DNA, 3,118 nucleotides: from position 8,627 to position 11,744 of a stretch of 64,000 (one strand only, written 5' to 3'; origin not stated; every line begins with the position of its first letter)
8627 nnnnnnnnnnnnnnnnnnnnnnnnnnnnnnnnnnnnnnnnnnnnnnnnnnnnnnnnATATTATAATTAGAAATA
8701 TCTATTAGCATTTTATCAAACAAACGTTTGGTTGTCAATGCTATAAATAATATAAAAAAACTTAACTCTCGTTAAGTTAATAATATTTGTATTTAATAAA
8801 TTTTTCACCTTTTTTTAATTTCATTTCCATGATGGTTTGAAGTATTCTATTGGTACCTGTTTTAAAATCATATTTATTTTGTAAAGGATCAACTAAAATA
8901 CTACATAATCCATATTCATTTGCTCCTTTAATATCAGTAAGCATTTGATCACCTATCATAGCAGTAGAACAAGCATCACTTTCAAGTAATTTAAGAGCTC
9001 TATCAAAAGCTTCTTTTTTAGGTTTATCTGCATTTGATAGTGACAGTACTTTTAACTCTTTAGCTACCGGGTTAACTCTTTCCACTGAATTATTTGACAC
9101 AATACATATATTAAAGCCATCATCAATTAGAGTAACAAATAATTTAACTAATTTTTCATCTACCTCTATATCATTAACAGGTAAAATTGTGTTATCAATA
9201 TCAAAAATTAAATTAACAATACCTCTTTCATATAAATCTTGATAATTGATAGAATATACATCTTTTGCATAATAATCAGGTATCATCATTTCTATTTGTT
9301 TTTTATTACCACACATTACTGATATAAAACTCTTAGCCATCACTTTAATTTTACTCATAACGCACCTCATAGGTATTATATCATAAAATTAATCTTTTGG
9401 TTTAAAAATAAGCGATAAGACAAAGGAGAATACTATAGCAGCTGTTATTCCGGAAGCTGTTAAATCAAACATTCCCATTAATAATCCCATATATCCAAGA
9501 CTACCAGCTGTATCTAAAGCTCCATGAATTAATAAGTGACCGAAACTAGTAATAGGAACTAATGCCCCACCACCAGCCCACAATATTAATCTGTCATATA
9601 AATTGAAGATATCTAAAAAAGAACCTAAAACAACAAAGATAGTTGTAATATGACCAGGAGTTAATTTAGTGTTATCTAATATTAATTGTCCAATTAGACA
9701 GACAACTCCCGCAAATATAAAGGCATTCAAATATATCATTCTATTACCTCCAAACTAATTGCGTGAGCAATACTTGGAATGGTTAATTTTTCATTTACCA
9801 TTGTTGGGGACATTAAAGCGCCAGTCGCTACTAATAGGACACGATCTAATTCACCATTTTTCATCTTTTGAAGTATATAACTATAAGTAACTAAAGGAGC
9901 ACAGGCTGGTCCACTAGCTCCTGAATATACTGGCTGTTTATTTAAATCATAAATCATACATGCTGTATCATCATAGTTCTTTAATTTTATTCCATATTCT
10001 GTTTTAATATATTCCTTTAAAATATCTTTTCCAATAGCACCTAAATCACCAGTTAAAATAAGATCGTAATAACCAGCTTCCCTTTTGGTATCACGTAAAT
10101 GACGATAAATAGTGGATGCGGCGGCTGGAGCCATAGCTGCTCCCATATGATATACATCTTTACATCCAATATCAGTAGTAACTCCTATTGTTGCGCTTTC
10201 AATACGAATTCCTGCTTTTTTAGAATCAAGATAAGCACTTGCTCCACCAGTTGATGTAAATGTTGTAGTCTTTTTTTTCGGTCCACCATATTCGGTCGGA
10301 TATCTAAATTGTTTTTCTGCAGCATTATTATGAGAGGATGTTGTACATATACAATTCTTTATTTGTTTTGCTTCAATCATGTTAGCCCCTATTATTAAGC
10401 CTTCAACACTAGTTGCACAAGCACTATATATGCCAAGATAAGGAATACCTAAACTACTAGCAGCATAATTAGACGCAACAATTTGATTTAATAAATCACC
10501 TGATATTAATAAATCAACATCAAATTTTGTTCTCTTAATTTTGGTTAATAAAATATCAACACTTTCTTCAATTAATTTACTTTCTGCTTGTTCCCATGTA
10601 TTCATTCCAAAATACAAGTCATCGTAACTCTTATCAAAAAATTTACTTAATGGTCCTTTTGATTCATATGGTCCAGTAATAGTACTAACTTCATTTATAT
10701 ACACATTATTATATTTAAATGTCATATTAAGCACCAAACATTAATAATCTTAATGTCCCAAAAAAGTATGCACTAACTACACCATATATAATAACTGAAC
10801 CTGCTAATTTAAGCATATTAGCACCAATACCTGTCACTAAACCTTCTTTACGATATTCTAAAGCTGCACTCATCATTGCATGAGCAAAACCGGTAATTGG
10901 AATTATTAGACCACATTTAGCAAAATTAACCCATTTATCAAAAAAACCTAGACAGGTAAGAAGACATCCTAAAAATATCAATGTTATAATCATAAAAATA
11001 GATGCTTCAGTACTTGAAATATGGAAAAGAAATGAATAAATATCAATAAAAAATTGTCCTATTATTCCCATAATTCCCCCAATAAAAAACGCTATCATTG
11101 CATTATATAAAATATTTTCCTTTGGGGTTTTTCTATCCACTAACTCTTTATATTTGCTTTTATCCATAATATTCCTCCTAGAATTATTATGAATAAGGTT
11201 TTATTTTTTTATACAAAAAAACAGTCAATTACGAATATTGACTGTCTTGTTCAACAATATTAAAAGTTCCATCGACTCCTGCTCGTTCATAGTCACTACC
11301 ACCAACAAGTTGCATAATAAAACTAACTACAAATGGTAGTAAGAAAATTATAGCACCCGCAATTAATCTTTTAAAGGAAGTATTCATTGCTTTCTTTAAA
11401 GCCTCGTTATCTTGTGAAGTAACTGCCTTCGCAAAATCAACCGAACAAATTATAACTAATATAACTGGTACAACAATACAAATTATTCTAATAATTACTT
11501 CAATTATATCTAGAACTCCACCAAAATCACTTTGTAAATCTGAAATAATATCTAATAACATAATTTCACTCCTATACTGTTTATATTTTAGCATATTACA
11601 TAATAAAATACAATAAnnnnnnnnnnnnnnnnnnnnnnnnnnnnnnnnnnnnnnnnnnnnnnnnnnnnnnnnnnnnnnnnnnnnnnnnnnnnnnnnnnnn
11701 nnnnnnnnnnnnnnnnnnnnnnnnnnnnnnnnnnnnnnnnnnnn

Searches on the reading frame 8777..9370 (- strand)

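Call 3: search_protein_families(library=ncbifam, proteins=[window:8777-9370:-], max_evalue=0.01)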
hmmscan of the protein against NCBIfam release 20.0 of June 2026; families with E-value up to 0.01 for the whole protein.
window:8777-9370:- (197 aa): 22 families
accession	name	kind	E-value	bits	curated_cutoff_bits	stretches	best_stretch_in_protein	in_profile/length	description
TIGR01668.1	YqeG_hyp_ppase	hypoth_equivalog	3.9e-25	88.3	89.1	1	28-192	2-168/170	YqeG family HAD IIIA-type phosphatase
TIGR01662.1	HAD-SF-IIIA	subfamily_domain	6.1e-13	49.1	44.6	1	54-162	3-140/141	HAD-IIIA family hydrolase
TIGR01460.1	HAD-SF-IIA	subfamily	2.8e-11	43.7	100.15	1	116-160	197-243/246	HAD-IIA family hydrolase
TIGR02253.1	CTE7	subfamily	1.5e-09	37.9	169.75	1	113-166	147-200/221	TIGR02253 family HAD-type hydrolase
TIGR02254.1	YjjG_YfnB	equivalog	2.2e-08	33.8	159.9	1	115-166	151-202/223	YjjG family noncanonical pyrimidine nucleotidase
TIGR01549.1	HAD-SF-IA-v1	subfamily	2.7e-07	31.1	23.3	1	42-153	30-148/149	HAD-IA family hydrolase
TIGR01656.1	Histidinol-ppas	subfamily_domain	3.7e-07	30.2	84.15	1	113-157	99-142/149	histidinol-phosphate phosphatase domain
NF053830.1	RUBPPhHalo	equivalog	4.2e-07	29.8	330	1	114-166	157-209/234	ribulose-1,5-bisphosphate 5-phosphatase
TIGR02252.1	DREG-2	subfamily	4.7e-06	26.5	155.2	1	112-159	156-203/203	HAD hydrolase, REG-2-like, family IA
TIGR01459.1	HAD-SF-IIA-hyp4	hypoth_equivalog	5.1e-06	26.1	103.75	1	112-160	191-240/242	TIGR01459 family HAD-type hydrolase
TIGR01458.1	HAD-SF-IIA-hyp3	hypoth_equivalog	3.1e-05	23.5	175.95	1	112-161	175-224/257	TIGR01458 family HAD-type hydrolase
TIGR00099.1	Cof-subfamily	subfamily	5.2e-05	23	137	1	54-108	2-55/256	Cof-type HAD-IIB family hydrolase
NF052576.1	PymNtasePynAStpc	equivalog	0.00017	21.2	350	1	100-167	139-207/229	pyrimidine 5'-nucleotidase PynA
TIGR01457.1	HAD-SF-IIA-hyp2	hypoth_equivalog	0.00031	20.3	247.65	0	116-161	178-223/249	TIGR01457 family HAD-type hydrolase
NF045966.1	YcsE_rel_Pase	equivalog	0.00047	19.7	220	1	54-95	5-46/265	YcsE-related riboflavin metabolism phosphatase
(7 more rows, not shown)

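Call 4: search_protein_families(library=pfam, proteins=[window:8777-9370:-], max_evalue=0.01)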
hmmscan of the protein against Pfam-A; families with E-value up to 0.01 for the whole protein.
window:8777-9370:- (197 aa): 5 families
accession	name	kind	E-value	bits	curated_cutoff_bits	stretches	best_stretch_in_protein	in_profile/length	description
PF13242.12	Hydrolase_like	-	8.6e-13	48.4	22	1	115-160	3-48/75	HAD-hyrolase-like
PF00702.32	Hydrolase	-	5.3e-09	37.2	26.4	1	66-152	95-189/191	haloacid dehalogenase-like hydrolase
PF09419.16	PGP_phosphatase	-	8.4e-07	29.2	20.4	1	26-160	14-163/168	Mitochondrial PGP phosphatase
PF13419.12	HAD_2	-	2.9e-06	27.9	23.8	1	72-160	82-178/178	Haloacid dehalogenase-like hydrolase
PF08282.18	Hydrolase_3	-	5.9e-05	23.4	20.9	1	54-108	1-54/255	haloacid dehalogenase-like hydrolase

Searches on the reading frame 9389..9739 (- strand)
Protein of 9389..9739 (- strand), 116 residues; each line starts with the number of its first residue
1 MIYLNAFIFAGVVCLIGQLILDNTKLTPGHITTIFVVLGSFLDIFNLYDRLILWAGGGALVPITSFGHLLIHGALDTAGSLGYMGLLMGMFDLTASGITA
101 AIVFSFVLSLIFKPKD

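Call 3: search_protein_families(library=ncbifam, proteins=[window:9389-9739:-], max_evalue=0.01)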
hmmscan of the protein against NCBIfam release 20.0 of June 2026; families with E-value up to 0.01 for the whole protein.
window:9389-9739:- (116 aa): 2 families
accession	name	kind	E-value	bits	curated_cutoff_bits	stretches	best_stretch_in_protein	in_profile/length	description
TIGR02839.1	spore_V_AE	equivalog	8.6e-40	135.6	131.1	1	3-115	1-113/114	stage V sporulation protein AE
TIGR02838.1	spore_V_AC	equivalog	1.6e-09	37.6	164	1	4-111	21-136/141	stage V sporulation protein AC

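Call 4: search_protein_families(library=pfam, proteins=[window:9389-9739:-], max_evalue=0.01)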
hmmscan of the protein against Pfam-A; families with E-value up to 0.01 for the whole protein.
window:9389-9739:- (116 aa): 1 family
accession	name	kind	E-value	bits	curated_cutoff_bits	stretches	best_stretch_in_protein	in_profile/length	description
PF03862.18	SpoVAC_SpoVAEB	-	2e-29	102.7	25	1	3-111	2-117/117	SpoVAC/SpoVAEB sporulation membrane protein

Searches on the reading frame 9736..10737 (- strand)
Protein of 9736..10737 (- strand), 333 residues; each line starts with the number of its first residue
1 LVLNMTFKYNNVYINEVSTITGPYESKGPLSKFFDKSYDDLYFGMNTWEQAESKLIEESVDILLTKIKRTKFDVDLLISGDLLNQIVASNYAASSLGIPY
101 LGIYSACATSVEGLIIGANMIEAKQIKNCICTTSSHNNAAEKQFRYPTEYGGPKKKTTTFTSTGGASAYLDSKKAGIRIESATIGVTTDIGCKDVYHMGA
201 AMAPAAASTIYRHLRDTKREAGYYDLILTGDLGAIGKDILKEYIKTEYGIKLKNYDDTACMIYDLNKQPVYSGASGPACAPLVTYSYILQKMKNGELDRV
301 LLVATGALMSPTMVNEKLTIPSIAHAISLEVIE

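Call 3: search_protein_families(library=ncbifam, proteins=[window:9736-10737:-], max_evalue=0.01)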
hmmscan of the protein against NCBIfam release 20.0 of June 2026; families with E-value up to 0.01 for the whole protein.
window:9736-10737:- (333 aa): 3 families
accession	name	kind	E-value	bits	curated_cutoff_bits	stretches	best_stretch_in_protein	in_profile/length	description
NF006160.0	PRK08304.1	subfamily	1.9e-125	418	402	1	6-331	9-335/337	stage V sporulation protein AD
TIGR02845.1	spore_V_AD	equivalog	1.1e-121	405.6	411.8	1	10-330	8-327/327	stage V sporulation protein AD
NF009069.0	PRK12404.1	subfamily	1.9e-117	392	442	1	10-331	12-333/338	stage V sporulation protein AD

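Call 4: search_protein_families(library=pfam, proteins=[window:9736-10737:-], max_evalue=0.01)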
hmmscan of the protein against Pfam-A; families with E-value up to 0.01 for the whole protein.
window:9736-10737:- (333 aa): 1 family
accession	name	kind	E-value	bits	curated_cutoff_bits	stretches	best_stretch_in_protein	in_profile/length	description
PF07451.17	SpoVAD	-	1.5e-123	412.2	22.1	1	10-330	9-329/329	Stage V sporulation protein AD (SpoVAD)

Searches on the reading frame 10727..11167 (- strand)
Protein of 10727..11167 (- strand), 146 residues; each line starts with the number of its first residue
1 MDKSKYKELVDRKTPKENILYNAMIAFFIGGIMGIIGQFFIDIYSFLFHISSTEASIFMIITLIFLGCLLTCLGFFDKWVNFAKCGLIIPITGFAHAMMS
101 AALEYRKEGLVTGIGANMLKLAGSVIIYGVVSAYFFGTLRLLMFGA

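Call 3: search_protein_families(library=ncbifam, proteins=[window:10727-11167:-], max_evalue=0.01)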
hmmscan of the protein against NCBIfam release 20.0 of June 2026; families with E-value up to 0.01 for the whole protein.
window:10727-11167:- (146 aa): 2 families
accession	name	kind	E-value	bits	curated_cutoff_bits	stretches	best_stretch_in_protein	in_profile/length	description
TIGR02838.1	spore_V_AC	equivalog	9.6e-48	161.5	164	1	5-142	2-139/141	stage V sporulation protein AC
TIGR02839.1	spore_V_AE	equivalog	8.9e-14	51.7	131.1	1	24-137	2-107/114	stage V sporulation protein AE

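Call 4: search_protein_families(library=pfam, proteins=[window:10727-11167:-], max_evalue=0.01)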
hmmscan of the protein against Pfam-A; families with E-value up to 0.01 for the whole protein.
window:10727-11167:- (146 aa): 1 family
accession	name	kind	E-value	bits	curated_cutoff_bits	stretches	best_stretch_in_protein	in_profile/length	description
PF03862.18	SpoVAC_SpoVAEB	-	5.1e-32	111.1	25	1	23-138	2-116/117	SpoVAC/SpoVAEB sporulation membrane protein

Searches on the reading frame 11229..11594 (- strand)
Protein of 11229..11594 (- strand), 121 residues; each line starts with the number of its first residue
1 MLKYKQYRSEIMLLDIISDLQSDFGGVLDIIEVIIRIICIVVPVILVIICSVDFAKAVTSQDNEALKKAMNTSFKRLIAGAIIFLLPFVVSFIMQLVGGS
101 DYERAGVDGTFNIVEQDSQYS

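Call 3: search_protein_families(library=ncbifam, proteins=[window:11229-11594:-], max_evalue=0.01)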
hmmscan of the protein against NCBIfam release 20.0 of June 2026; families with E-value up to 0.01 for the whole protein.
window:11229-11594:- (121 aa): 4 families
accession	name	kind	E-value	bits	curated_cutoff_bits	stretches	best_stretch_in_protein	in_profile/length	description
NF045849.1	ICE_MMCAP2_0565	equivalog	0.00075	19.1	40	1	27-97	9-76/80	Mbov_0395 family pilin-like conjugal transfer protein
NF045889.1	ICE_Mbov_0396_TM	equivalog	0.0019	17.7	70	1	33-96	57-117/306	Mbov_0396 family ICE element transmembrane protein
NF046011.1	MAG4940_fam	subfamily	0.0019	17.6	35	1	40-97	224-281/286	MAG4940 family membrane protein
NF045848.1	MMCAP2_0566_fam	domain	0.0033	16.7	90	1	34-97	57-120/322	MMCAP2_0566 family conjugal transfer protein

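Call 4: search_protein_families(library=pfam, proteins=[window:11229-11594:-], max_evalue=0.01)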
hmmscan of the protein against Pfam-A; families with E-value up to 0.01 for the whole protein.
window:11229-11594:- (121 aa): 1 family
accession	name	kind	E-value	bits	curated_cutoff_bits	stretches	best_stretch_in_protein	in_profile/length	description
PF00001.26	7tm_1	-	0.0085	16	30.5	1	30-96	152-224/260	7 transmembrane receptor (rhodopsin family)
